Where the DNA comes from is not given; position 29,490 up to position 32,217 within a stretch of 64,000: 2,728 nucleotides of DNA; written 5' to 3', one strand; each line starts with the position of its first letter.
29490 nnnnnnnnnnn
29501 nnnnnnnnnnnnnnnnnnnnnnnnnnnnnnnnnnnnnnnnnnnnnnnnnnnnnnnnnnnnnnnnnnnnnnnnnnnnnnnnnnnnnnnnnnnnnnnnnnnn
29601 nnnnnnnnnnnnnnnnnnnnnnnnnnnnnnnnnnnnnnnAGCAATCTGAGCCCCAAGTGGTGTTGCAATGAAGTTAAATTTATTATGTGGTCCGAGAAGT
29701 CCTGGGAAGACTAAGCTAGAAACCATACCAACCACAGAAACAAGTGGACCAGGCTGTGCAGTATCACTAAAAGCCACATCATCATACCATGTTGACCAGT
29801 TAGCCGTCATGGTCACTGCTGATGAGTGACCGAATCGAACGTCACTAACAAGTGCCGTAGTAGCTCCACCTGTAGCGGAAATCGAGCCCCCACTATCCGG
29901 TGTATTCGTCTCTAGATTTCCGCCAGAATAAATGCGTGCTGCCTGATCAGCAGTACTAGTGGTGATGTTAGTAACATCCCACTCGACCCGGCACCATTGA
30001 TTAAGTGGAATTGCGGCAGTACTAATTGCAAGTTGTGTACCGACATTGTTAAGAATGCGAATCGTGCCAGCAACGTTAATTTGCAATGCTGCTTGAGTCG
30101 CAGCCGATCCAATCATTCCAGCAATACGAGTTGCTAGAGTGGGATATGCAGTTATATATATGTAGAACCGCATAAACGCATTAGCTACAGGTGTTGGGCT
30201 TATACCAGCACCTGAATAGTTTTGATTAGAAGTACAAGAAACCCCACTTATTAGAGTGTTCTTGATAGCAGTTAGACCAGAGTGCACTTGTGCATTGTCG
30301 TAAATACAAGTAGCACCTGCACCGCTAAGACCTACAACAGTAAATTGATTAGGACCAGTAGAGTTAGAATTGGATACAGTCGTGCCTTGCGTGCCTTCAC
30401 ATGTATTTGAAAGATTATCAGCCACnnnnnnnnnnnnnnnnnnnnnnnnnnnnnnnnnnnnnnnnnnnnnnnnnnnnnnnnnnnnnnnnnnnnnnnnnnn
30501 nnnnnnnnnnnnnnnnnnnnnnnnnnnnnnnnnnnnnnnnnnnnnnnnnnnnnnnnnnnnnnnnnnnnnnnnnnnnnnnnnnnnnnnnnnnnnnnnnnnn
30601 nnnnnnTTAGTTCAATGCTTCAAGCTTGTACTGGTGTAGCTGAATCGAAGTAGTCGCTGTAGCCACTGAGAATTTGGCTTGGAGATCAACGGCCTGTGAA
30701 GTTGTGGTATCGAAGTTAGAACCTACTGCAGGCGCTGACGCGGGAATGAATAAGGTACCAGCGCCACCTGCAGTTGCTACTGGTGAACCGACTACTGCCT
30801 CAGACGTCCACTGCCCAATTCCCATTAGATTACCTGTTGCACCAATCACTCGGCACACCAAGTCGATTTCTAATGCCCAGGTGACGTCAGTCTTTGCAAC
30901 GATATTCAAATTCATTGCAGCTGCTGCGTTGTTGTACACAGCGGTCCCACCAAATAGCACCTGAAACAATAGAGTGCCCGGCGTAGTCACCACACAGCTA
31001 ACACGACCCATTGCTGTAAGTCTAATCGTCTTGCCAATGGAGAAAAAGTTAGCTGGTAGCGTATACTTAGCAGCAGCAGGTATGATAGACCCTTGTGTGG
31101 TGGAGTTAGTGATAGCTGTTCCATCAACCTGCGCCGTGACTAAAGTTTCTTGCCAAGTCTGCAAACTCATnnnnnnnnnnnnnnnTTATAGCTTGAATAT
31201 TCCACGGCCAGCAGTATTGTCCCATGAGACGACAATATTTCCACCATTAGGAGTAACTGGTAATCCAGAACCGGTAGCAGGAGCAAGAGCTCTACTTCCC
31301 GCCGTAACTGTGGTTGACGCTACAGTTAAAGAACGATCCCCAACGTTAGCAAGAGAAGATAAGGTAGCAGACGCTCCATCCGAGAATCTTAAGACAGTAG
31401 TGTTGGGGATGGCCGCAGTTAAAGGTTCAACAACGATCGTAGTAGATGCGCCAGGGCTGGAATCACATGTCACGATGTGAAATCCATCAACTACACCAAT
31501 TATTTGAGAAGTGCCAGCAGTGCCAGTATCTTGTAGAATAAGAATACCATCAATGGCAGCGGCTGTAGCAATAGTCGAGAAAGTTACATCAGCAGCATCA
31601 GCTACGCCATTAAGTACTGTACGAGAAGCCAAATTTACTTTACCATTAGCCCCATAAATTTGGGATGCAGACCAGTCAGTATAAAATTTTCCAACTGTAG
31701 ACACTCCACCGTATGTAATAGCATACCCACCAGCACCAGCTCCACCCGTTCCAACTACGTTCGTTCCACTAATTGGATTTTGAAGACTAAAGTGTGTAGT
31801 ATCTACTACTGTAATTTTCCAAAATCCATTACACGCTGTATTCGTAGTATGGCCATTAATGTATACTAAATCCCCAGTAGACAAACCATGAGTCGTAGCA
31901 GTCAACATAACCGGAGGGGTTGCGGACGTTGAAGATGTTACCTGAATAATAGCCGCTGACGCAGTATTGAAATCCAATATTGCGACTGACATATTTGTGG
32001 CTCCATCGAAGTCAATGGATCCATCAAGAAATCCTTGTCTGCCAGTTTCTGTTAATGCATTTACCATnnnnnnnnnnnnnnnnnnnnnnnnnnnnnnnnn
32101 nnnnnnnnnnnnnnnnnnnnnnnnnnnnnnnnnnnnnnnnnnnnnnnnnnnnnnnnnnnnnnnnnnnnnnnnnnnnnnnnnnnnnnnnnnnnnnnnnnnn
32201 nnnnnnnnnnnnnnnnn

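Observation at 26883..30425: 1180-aa virion-module protein combining a calcineurin-like phosphoesterase with 15 copies of a 22-23-aa repeat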

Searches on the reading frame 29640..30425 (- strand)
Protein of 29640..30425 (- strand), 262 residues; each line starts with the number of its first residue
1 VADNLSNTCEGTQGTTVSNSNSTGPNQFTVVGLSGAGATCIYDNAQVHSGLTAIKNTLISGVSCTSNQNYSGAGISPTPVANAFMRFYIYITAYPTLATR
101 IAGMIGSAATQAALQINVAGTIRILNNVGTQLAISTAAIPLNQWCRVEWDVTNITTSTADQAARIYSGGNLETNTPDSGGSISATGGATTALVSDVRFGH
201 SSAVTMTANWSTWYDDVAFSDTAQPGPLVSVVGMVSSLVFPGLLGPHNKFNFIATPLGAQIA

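Call 36: find_homologous_proteins(query=window:29640-30425:-, max_evalue=0.001)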
Query window:29640-30425:-: 1102 candidates shared short words with the query, none scored E <= 0.001.
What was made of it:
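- Tried and rejected: The word-indexed homologue search with N1 returned nothing (call 36).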

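Call 40: search_solved_structures(query=A1, max_evalue=10, show_alignments=1)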
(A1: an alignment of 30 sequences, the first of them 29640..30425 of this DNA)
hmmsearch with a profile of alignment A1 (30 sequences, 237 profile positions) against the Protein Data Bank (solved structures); distinct sequences matched with E-value up to 10: 3.
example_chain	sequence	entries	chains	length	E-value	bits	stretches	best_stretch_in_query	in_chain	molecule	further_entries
3zyp_A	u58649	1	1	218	0.064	16.2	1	36-213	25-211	CIP1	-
8q2a_A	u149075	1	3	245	0.25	14.3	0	173-215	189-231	Putative lipoprotein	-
8q28_A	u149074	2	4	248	0.47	13.4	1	176-215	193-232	Gluconolactonase domain protein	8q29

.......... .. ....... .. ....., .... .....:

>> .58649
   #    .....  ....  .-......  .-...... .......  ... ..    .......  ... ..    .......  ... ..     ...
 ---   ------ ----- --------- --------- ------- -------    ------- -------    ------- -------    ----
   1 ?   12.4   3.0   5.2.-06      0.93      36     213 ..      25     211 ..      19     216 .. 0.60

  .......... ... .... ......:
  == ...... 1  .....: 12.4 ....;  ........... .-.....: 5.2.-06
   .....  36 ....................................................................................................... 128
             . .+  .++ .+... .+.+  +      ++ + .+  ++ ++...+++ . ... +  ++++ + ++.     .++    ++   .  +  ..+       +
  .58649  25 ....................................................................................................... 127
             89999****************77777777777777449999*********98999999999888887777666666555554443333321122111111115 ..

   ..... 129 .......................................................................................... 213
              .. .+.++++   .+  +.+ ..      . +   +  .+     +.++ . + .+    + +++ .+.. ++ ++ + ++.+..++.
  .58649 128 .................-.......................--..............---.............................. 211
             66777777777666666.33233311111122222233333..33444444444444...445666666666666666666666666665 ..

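Call 41: search_protein_families(library=pfam, alignment_id=A1, max_evalue=1)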
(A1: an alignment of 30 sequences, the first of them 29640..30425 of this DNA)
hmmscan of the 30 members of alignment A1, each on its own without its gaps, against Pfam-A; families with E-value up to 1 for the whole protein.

A. member 1, window:29640-30425:- (262 aa): 0 families

B. families by the number of members that match (of 30 scanned): 8 families
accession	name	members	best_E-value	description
PF21340.4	Polysacc_lyase-like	2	0.014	Cip1-like, core domain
PF22825.2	HpiC1-like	1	0.013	HpiC1 cyclase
PF09310.15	PD-C2-AF1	1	0.016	POU domain, class 2, associating factor 1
PF00945.23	Rhabdo_ncap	1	0.055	Rhabdovirus nucleocapsid protein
PF19602.4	DUF6107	1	0.076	Family of unknown function (DUF6107)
PF00679.30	EFG_C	1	0.22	Elongation factor G C-terminus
PF12986.12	DUF3870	1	0.24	Domain of unknown function (DUF3870)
PF13860.13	FlgD_ig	1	0.33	FlgD Ig-like domain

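Call 50: predict_structure(alignment_id=A2)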
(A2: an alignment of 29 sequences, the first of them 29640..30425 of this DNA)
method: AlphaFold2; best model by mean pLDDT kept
length: 262 residues; sequences in the alignment: 29
mean_pLDDT: 89.0   pTM: 0.83
mean pLDDT of the five models: 89.0, 88.7, 88.4, 87.5, 87.4
residues with pLDDT >= 90: 199; 70-90: 28; 50-70: 25; < 50: 10
segments of 3 or more residues with pLDDT < 50: 231-234
pLDDT, mean of each block of 10 residues (from residue 1): 86 96 89 91 96 96 92 86 97 96 93 97 97 98 98 96 98 97 97 95 87 97 88 50 52 58 49
secondary structure, 60 per line:
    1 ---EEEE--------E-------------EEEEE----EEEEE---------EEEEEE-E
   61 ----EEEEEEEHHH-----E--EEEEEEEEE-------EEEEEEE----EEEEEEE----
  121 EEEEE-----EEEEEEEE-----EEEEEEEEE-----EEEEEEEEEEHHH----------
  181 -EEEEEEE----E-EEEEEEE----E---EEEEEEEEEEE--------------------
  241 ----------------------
elements in order: E4-7 E30-34 E39-43 E53-58 E65-71 E83-91 E99-105 E110-116 E121-125 E131-138 E144-152 E158-167 E182-188 E195-201 E210-220
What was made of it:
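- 29691..30425 (-): N1: ConA-like lectin/glucanase jelly-roll domain, aa 1-245. AF2 model with pLDDT 89 and pTM 0.83 (call 50).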

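Call 54: fold_search(model_id=the predicted structure, library=pdb)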
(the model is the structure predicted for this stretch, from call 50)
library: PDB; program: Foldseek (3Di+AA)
matches with E <= 10: 1313; with E <= 0.001: 142
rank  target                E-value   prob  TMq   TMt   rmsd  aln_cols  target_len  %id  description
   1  8q2a_A                1.2e-07  1.00  0.49  0.55  10.3       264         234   13  TtX122B - A domain of unknown function from the Teredinibacter turnerae protein TERTU_2913 (released 2024-03-13)
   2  5gmt_A                2.0e-07  1.00  0.51  0.51   5.8       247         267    9  Crystal structure of the marine PL-14 alginate lyase from Aplysia kurodai (released 2017-01-04)
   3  2zzj                  3.6e-07  1.00  0.56  0.61   4.3       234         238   15  Crystal structure of endo-beta-1,4-glucuronan lyase from fungus Trichoderma reesei (released 2009-05-05)
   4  8q28_B                5.7e-07  1.00  0.46  0.50   6.7       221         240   14  Se-Met labelled TtX122A - A domain of unknown function from the Teredinibacter turnerae protein TERTU_3803 (released 2024-03-13)
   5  8q29_A                6.6e-07  1.00  0.55  0.59   8.6       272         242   13  TtX122A - A domain of unknown function from the Teredinibacter turnerae protein TERTU_3803 (released 2024-03-13)
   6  5gmt_B                1.0e-06  1.00  0.50  0.50   4.6       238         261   10  Crystal structure of the marine PL-14 alginate lyase from Aplysia kurodai (released 2017-01-04)
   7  8q2a_C                1.2e-06  1.00  0.45  0.50   6.7       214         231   15  TtX122B - A domain of unknown function from the Teredinibacter turnerae protein TERTU_2913 (released 2024-03-13)
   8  2w68_C                1.3e-06  1.00  0.52  0.67   5.5       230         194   13  ENHANCING THE RECEPTOR AFFINITY OF THE SIALIC ACID-BINDING DOMAIN OF VIBRIO CHOLERAE SIALIDASE THROUGH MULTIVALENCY (released 2008-12-30)
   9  2w68_A                1.6e-06  1.00  0.50  0.63   5.3       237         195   12  ENHANCING THE RECEPTOR AFFINITY OF THE SIALIC ACID-BINDING DOMAIN OF VIBRIO CHOLERAE SIALIDASE THROUGH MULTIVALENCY (released 2008-12-30)
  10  8q28_A                1.8e-06  1.00  0.46  0.49   6.7       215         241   13  Se-Met labelled TtX122A - A domain of unknown function from the Teredinibacter turnerae protein TERTU_3803 (released 2024-03-13)
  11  6kcv_A                2.7e-06  1.00  0.40  0.43   6.9       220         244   10  Structure of alginate lyase Aly36B mutant K143A/Y185A in complex with alginate tetrasaccharide (released 2020-06-24)
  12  3mpp                  4.5e-06  1.00  0.41  0.28   5.7       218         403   13  Botulinum Neurotoxin Type G Receptor Binding Domain (released 2010-06-16)
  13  6kzk_A                5.0e-06  1.00  0.49  0.53   6.5       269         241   11  Structure of alginate lyase Aly36B mutant K143A/M171A in complex with alginate trisaccharide (released 2020-09-23)
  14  2w68_B                5.0e-06  1.00  0.39  0.50   7.6       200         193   16  ENHANCING THE RECEPTOR AFFINITY OF THE SIALIC ACID-BINDING DOMAIN OF VIBRIO CHOLERAE SIALIDASE THROUGH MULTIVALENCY (released 2008-12-30)
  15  6kcw                  5.2e-06  1.00  0.49  0.52   6.4       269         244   10  Structure of alginate lyase Aly36B (released 2020-06-24)
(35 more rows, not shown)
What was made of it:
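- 29691..30425 (-): Foldseek hits to PL20/PL14 lyases, the V. cholerae sialidase lectin domain, BoNT Hc-N and legume lectins at E 1e-7 to 1e-4 (call 54).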

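Call 56: search_dna_similar(query=window:29640-30425:-, collection=phages, mode=protein, max_evalue=0.001, max_rows=15)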
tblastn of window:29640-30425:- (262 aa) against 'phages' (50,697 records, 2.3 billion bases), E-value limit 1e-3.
No match.

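Call 65: fold_search(model_id=the predicted structure, library=viral)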
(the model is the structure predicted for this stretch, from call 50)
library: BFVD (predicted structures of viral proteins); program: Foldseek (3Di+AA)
matches with E <= 10: 1339; with E <= 0.001: 212
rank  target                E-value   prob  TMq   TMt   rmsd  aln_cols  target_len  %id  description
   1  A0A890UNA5            6.6e-13  1.00  0.70  0.70   3.4       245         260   21  Hydrolase [Microbacterium phage Shocker]
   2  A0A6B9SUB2            9.7e-09  1.00  0.53  0.43   2.8       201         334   16  (no name in the UniProt tables at hand)
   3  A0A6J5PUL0            1.6e-08  1.00  0.58  0.33   8.6       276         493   15  Coagulation factor 5/8 C-terminal domain containing protein [uncultured Caudovirales phage]
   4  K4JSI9                1.7e-08  1.00  0.54  0.40   3.4       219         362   18  (no name in the UniProt tables at hand)
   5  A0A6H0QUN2            3.0e-08  1.00  0.56  0.44   4.9       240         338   15  (no name in the UniProt tables at hand)
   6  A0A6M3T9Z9            4.9e-08  1.00  0.50  0.26   3.8       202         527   17  Uncharacterized protein [Sphingomonas phage Kharn]
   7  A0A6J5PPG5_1          2.6e-07  1.00  0.49  0.18   6.0       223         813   16  Concanavalin A-like lectin/glucanases superfamily [uncultured Caudovirales phage]
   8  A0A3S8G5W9            3.3e-07  1.00  0.47  0.13   5.3       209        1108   13  Tail protein [Pseudomonas phage vB_PaeS_SCUT-S3]
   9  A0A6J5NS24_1          4.3e-07  1.00  0.48  0.18  17.4       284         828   18  Concanavalin A-like lectin/glucanases superfamily (Fragment) [uncultured Caudovirales phage]
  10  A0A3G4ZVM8            4.5e-07  1.00  0.50  0.42  18.7       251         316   12  Alginate lyase 2 domain-containing protein [Edafosvirus sp.]
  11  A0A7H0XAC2            8.3e-07  1.00  0.54  0.40   4.6       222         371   16  (no name in the UniProt tables at hand)
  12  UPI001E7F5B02         1.0e-06  1.00  0.46  0.22   6.0       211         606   16  (no name look-up for this kind of identifier)
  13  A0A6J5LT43            1.1e-06  1.00  0.52  0.16   5.5       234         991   14  Concanavalin A-like lectin/glucanases superfamily [uncultured Caudovirales phage]
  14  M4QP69                1.2e-06  1.00  0.52  0.30   4.9       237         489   15  LamG-like jellyroll fold domain-containing protein [Synechococcus phage S-SKS1]
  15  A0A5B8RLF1            1.9e-06  1.00  0.47  0.48   5.9       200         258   16  (no name in the UniProt tables at hand)
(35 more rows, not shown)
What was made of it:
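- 29691..30425 (-): Viral LamG/ConA-like proteins, best TM 0.70 (call 65).
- On ConA-like lectin/glucanase fold: 142 PDB hits and 212 viral hits at E<=1e-3 (calls 50, 54, 65).
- Closest known: ConA-like/LamG jelly-roll modules of phage tail proteins and polysaccharide lyases. Same: N1 and N2 have this fold, TM 0.5-0.7 (calls 54, 65).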

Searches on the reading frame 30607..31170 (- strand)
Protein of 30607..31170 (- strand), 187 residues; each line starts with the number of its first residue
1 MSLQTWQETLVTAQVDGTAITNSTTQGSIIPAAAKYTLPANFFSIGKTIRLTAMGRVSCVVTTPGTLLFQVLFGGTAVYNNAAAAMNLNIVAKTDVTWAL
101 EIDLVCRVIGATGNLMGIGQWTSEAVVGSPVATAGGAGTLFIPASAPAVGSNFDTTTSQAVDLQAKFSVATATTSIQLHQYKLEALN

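Call 15: search_protein_families(library=phrogs, proteins=[window:30607-31170:-], max_evalue=0.01)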
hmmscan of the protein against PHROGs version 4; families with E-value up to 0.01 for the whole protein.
window:30607-31170:- (187 aa): 0 families

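Call 20: search_protein_families(library=pfam, proteins=[window:30607-31170:-], max_evalue=0.01)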
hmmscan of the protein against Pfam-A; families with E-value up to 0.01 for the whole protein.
window:30607-31170:- (187 aa): 0 families

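Call 55: search_dna_similar(query=window:30607-31170:-, collection=phages, mode=protein, max_evalue=0.001, max_rows=15)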
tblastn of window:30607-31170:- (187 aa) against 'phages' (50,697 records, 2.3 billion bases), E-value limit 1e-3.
Records with a match: 1; places in all: 1; records where one place covers at least 80% of the query: 1.
Best place of each record, by identity: <60% 1.
By first word of the organism name: Flavobacterium 1.
By host as written in the record: Flavobacterium sp. BAL314 1.
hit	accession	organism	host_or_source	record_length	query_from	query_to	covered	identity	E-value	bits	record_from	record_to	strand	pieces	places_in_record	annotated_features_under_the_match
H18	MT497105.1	Flavobacterium phage vB_FspP_elemoA_3-5A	Flavobacterium sp. BAL314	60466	18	183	89%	26.2%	2e-4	47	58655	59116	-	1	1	PE-PGRS family protein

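Call 64: get_annotated_region(hit=H18, flank=7000)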
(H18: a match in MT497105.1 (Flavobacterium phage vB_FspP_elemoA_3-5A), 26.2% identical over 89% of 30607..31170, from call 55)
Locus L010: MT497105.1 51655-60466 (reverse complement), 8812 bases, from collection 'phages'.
description: Flavobacterium phage vB_FspP_elemoA_3-5A, partial genome.
organism: Flavobacterium phage vB_FspP_elemoA_3-5A (NCBI taxid 2743819)
taxonomy: Viruses; Duplodnaviria; Heunggongvirae; Uroviricota; Caudoviricetes; Elemovirus
host: Flavobacterium sp. BAL314; source: Baltic Sea mesocosm; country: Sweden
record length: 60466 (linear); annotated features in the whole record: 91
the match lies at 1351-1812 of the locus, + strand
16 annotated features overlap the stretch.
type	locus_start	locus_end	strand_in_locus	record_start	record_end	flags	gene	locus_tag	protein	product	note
CDS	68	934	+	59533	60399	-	-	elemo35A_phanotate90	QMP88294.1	hypothetical protein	-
CDS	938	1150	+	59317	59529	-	-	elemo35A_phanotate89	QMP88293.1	hypothetical protein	-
CDS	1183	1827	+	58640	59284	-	-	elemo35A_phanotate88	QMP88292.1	PE-PGRS family protein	-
CDS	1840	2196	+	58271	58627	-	-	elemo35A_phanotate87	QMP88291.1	hypothetical protein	-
CDS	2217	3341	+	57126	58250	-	-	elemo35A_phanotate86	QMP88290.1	putative tail fiber protein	-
CDS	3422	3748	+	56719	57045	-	-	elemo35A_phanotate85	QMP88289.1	hypothetical protein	-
CDS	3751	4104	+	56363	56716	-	-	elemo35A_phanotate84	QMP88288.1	HAD family hydrolase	-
CDS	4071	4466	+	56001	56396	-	-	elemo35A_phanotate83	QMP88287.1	hypothetical protein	-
CDS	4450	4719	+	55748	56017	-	-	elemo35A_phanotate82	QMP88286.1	hypothetical protein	-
CDS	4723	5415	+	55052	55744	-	-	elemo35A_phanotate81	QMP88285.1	hypothetical protein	-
CDS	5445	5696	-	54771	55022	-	-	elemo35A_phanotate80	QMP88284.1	co-chaperonin GroES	co-chaperonin GroES (HSP10)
CDS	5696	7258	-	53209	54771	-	-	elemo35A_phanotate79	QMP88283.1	chaperonin GroEL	chaperonin GroEL (HSP60 family)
CDS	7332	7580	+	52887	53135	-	-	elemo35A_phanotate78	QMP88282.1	hypothetical protein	-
CDS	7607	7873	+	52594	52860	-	-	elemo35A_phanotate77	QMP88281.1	hypothetical protein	-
CDS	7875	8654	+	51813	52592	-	-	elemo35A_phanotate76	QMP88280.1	putative YapH protein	-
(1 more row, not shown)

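Call 98: search_solved_structures(query=window:30607-31170:-, max_evalue=1)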
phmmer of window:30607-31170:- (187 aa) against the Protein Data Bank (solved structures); distinct sequences matched with E-value up to 1: 0.

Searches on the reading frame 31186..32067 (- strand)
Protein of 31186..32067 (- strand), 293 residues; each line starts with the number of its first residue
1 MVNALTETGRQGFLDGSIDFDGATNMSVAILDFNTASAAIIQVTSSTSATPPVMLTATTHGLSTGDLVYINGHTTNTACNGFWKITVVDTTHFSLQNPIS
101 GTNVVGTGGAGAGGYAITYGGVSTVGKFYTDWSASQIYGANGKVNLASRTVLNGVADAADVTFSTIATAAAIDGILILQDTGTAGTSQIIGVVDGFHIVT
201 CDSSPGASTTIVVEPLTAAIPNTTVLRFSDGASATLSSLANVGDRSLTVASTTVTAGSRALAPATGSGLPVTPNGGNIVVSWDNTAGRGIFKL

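Call 15: search_protein_families(library=phrogs, proteins=[window:31186-32067:-], max_evalue=0.01)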
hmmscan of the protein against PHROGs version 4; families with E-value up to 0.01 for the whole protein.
window:31186-32067:- (293 aa): 2 families
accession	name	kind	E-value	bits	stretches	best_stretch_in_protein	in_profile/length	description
phrog_644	-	unknown function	5.2e-08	33.9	1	141-195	62-117/174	-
phrog_584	-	tail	2.1e-06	28.7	1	32-111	12-90/218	major tail protein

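Call 20: search_protein_families(library=pfam, proteins=[window:31186-32067:-], max_evalue=0.01)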
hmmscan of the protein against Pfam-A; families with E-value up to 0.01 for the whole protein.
window:31186-32067:- (293 aa): 0 families

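Call 99: search_solved_structures(query=window:31186-32067:-, max_evalue=1)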
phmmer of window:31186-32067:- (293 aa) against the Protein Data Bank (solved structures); distinct sequences matched with E-value up to 1: 1.
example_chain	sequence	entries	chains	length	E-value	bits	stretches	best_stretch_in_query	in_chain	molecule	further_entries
1jdn_A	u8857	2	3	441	0.61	12.7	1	19-84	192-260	ATRIAL NATRIURETIC PEPTIDE CLEARANCE RECEPTOR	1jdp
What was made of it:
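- Tried and rejected: PDB searches of the 187-aa and 293-aa partners were empty (calls 98, 99).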
